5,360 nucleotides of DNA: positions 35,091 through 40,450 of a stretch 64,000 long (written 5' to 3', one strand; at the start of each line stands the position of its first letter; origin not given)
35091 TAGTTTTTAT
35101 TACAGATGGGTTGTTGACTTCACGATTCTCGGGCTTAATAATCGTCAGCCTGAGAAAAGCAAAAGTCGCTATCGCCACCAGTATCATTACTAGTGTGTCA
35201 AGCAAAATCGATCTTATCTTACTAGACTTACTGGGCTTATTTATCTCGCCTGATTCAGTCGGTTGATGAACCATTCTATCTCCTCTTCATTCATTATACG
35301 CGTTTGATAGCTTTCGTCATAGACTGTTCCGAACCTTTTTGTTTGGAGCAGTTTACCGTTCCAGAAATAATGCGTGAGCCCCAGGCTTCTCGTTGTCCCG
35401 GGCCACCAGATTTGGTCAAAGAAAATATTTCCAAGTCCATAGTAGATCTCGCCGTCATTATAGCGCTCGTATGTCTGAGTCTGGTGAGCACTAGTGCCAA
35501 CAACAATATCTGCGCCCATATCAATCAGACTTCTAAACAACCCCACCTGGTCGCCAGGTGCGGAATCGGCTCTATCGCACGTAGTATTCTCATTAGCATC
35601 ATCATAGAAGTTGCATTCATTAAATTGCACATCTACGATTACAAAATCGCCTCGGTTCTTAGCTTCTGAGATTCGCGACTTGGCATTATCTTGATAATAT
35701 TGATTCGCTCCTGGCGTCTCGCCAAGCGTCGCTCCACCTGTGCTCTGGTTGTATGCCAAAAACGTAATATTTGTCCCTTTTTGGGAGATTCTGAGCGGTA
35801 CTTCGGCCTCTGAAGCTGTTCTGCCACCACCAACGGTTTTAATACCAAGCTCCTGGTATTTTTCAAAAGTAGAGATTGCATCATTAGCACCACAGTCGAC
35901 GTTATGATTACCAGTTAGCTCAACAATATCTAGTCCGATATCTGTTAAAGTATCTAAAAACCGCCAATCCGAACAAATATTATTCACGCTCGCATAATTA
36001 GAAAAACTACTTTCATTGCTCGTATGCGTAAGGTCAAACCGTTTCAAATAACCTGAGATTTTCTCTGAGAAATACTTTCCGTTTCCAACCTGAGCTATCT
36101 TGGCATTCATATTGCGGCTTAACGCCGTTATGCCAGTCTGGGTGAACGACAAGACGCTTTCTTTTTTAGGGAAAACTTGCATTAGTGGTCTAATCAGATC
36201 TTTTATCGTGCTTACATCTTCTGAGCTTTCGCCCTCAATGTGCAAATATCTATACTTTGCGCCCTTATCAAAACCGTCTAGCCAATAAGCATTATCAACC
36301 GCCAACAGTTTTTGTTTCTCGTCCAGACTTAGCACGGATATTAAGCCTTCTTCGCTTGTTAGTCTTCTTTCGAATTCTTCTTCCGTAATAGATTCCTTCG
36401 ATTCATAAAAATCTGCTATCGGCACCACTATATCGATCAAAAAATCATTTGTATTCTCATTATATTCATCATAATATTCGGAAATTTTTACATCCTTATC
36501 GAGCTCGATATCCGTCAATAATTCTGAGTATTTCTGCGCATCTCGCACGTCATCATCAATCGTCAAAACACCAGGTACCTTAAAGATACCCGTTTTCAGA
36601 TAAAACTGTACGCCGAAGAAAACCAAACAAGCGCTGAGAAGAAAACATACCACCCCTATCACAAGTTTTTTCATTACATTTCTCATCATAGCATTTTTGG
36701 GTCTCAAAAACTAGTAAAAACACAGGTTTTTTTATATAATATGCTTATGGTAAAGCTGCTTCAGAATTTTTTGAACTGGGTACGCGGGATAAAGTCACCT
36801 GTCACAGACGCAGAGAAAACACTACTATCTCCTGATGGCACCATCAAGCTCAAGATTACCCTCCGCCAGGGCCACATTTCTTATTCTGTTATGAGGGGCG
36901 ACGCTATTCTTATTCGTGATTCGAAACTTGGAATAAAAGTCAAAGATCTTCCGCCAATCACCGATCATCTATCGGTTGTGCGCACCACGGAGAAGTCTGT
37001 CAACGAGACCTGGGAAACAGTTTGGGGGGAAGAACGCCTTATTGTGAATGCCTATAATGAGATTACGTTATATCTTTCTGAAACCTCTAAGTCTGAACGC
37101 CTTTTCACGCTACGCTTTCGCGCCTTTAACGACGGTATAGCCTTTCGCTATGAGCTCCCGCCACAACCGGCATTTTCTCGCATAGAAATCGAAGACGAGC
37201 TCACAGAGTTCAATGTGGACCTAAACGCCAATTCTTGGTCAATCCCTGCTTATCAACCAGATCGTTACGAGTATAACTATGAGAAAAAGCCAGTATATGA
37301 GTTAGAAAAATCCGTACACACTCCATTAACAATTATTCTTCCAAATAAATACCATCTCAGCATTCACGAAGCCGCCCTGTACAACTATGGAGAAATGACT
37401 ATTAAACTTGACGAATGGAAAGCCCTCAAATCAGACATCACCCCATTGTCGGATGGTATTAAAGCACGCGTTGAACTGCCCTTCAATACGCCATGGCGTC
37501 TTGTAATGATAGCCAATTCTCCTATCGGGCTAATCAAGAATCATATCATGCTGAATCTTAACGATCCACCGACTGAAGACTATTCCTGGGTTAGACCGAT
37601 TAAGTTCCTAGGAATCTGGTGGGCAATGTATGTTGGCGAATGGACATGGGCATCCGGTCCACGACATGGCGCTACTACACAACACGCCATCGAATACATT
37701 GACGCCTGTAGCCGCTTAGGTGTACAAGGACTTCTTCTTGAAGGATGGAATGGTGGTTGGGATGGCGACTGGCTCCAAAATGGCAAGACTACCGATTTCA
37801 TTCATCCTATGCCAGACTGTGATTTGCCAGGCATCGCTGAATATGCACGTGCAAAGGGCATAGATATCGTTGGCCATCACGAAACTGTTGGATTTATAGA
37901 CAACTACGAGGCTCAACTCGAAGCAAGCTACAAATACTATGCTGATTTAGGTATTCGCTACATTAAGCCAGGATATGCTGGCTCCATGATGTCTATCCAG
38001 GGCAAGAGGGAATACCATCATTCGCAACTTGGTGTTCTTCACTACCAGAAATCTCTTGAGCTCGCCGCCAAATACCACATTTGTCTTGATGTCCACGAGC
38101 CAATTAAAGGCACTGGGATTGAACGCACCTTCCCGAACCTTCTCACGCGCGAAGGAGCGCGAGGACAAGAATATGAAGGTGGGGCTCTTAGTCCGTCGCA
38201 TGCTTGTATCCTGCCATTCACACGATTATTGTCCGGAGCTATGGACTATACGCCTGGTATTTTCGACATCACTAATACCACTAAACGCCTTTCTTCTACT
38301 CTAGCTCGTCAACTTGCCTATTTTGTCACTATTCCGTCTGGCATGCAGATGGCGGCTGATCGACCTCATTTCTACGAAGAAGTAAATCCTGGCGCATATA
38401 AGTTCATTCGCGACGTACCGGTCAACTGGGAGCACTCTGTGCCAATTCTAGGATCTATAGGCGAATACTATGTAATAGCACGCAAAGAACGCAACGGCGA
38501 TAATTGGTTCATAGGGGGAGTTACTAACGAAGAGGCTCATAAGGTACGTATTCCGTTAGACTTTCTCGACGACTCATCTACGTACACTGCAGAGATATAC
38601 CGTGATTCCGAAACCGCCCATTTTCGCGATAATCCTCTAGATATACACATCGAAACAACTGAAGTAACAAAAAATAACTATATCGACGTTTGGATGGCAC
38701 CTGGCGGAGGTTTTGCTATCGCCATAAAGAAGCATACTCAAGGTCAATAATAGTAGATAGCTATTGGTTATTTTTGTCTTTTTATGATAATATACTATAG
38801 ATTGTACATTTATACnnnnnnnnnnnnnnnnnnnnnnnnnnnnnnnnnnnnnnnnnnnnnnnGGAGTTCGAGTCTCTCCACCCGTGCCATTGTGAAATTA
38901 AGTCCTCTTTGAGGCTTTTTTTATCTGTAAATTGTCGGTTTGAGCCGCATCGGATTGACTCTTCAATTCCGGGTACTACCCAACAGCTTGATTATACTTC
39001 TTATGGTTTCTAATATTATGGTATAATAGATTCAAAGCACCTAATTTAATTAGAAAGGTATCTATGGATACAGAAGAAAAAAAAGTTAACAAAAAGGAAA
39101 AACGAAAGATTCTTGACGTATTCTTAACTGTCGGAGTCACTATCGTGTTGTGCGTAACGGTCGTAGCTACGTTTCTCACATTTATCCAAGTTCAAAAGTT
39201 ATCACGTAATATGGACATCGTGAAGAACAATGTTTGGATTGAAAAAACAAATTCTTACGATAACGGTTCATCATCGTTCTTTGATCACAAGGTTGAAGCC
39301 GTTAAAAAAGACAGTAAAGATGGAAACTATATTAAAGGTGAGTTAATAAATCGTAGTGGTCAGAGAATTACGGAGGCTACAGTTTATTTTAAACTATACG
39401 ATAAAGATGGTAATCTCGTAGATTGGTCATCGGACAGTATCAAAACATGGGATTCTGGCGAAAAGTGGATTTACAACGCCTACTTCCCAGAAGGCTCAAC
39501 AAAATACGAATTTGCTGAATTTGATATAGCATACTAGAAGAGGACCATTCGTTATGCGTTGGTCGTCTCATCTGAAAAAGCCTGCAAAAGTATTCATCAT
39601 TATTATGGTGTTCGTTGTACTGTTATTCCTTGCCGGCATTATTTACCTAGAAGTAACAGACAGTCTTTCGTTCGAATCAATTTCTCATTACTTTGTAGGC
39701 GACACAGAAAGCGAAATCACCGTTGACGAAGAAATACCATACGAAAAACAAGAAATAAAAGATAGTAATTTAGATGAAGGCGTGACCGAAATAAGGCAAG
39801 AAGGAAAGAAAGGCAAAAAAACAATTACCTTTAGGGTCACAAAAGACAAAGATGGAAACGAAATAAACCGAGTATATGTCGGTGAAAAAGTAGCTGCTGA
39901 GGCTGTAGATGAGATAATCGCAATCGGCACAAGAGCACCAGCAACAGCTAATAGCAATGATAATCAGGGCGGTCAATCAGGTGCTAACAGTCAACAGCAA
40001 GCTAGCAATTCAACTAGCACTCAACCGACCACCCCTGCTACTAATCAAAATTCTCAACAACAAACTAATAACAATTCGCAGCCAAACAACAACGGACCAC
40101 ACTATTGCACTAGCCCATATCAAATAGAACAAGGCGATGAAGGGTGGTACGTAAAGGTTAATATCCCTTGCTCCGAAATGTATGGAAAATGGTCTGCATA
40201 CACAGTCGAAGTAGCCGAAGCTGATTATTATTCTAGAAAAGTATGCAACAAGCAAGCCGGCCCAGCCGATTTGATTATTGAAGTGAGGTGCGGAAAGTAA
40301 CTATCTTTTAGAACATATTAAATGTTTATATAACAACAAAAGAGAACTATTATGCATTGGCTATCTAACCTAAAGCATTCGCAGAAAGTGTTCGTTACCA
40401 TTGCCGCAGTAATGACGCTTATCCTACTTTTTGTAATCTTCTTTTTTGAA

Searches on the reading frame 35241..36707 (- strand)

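Call 71: search_protein_families(library=pfam, proteins=[window:35241-36707:-], max_evalue=0.00001)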
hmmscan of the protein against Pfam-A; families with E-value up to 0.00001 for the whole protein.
window:35241-36707:- (488 aa): 1 family
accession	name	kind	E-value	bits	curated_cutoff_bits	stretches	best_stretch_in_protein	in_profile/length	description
PF09587.15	PGA_cap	-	7.8e-32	111.2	27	1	196-432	10-255/255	Bacterial capsule synthesis protein PGA_cap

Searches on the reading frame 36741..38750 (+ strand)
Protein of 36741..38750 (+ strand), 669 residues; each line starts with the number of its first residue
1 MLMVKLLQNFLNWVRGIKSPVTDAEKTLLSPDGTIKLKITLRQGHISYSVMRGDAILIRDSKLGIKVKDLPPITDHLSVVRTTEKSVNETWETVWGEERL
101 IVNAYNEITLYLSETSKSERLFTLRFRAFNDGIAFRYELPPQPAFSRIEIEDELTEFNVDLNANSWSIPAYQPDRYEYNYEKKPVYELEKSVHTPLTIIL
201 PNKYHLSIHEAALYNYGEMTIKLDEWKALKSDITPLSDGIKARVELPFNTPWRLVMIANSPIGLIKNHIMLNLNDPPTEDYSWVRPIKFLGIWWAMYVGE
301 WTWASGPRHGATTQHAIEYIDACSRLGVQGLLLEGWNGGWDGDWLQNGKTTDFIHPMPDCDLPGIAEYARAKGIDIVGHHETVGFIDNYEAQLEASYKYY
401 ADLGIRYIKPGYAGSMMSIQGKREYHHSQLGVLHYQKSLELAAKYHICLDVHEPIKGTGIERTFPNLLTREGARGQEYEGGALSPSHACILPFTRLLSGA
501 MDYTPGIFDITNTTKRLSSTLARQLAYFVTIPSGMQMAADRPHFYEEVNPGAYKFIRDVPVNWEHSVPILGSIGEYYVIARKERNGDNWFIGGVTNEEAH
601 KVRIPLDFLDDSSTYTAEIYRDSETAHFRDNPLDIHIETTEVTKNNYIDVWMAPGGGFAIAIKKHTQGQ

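Call 71: search_protein_families(library=pfam, proteins=[window:36741-38750:+], max_evalue=0.00001)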
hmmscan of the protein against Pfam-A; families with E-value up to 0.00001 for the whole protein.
window:36741-38750:+ (669 aa): 3 families
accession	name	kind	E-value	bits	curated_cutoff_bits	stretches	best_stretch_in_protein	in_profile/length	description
PF10566.15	Glyco_hydro_97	-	3e-80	270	32.5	1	280-560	1-275/275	Glycoside hydrolase 97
PF14508.12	GH97_N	-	3.6e-62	210.3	25.3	1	29-276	2-229/229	Glycosyl-hydrolase 97 N-terminal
PF14509.12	GH97_C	-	4.6e-29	101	25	1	563-663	2-97/97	Glycosyl-hydrolase 97 C-terminal, oligomerisation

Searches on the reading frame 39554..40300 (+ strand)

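Call 71: search_protein_families(library=pfam, proteins=[window:39554-40300:+], max_evalue=0.00001)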
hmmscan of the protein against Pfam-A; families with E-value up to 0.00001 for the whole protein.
window:39554-40300:+ (248 aa): 1 family
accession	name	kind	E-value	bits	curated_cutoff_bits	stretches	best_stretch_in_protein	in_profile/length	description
PF07501.17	G5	-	6.1e-19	68.5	23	1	53-127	2-75/75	G5 domain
